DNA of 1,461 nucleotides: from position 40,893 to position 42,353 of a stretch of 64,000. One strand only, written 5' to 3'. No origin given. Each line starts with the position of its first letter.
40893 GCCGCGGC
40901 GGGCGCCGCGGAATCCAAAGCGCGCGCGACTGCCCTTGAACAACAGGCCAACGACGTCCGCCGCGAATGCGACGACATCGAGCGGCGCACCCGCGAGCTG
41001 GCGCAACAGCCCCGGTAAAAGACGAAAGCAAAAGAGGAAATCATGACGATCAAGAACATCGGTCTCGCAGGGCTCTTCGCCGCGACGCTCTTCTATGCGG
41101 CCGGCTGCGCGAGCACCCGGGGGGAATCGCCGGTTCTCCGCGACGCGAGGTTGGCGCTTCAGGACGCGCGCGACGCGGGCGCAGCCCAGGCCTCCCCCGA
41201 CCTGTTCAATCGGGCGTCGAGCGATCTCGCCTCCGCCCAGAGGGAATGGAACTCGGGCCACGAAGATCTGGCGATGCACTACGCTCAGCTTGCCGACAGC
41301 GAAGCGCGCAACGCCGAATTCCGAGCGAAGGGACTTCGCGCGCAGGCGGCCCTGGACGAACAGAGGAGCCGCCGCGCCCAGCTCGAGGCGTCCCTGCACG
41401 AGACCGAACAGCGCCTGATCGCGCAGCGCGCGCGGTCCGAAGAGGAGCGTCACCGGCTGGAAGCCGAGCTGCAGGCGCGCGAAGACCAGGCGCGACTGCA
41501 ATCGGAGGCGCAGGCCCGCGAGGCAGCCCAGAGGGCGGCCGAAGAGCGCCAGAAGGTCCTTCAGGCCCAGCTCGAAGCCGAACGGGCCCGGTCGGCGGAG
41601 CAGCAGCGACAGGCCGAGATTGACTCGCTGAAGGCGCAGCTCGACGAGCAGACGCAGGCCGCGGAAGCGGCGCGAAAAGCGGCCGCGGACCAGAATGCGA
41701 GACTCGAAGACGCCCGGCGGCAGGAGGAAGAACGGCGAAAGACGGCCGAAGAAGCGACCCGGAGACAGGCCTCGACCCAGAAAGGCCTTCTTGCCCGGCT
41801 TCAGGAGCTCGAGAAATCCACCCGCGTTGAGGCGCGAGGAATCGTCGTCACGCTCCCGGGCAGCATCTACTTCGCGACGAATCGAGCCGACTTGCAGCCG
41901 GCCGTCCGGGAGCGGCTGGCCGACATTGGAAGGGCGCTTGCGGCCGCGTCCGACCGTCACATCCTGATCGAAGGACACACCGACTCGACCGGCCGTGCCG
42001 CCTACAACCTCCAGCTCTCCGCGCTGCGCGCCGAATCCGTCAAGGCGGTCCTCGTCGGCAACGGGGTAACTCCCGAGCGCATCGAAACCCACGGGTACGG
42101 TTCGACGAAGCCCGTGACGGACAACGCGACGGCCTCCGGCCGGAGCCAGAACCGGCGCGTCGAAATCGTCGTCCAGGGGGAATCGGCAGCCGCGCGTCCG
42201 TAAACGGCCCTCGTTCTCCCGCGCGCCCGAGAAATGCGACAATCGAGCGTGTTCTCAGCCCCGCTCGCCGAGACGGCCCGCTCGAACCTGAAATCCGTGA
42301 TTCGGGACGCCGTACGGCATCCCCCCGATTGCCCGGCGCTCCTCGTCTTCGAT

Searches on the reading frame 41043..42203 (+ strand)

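Call 71: search_protein_families(library=pfam, proteins=[window:41043-42203:+], max_evalue=0.0001)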
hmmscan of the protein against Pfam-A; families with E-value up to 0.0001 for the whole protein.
window:41043-42203:+ (386 aa): 2 families
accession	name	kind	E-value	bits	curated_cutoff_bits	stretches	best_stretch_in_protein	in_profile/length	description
PF00691.25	OmpA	-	9e-25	87.3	27.2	1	276-371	1-98/98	OmpA family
PF14346.11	DUF4398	-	2.3e-08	34.9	27.9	1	32-106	3-77/78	Domain of unknown function (DUF4398)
